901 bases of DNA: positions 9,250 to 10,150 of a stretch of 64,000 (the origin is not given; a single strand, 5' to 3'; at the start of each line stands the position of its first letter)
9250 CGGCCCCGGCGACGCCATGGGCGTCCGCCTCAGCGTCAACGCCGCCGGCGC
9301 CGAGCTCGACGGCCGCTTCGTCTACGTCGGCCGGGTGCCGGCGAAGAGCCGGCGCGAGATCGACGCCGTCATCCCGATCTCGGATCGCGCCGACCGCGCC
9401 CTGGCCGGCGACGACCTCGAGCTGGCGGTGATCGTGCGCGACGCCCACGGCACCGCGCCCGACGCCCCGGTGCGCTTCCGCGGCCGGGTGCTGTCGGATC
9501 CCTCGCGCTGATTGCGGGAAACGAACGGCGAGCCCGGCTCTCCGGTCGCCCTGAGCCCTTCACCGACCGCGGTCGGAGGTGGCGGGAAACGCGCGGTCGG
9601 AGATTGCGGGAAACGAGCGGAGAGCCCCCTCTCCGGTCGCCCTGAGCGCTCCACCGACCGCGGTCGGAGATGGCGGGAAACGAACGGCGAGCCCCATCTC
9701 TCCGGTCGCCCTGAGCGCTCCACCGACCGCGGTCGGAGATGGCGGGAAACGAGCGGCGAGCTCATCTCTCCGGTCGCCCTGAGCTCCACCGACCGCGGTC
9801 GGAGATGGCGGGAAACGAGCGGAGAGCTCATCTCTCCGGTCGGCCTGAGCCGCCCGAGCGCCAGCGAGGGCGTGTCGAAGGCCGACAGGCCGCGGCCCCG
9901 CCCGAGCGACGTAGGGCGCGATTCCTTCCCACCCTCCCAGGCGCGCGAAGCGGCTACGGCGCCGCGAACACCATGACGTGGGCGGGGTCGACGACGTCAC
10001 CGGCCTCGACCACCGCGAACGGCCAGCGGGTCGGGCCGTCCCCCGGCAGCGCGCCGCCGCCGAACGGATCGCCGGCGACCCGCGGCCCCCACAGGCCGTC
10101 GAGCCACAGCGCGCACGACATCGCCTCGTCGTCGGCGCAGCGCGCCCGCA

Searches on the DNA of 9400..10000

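Call 44: search_rna_families(source=window, start=9400, end=10000, threshold=evalue, max_evalue=1)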
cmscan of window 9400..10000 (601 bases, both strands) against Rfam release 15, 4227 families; matches with E-value up to 1: 1.
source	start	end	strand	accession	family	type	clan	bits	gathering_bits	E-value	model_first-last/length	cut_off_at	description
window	9724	9801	+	RF00891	mir-671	Gene; miRNA;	-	22.6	65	0.26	1-84/84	no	mir-671 microRNA precursor family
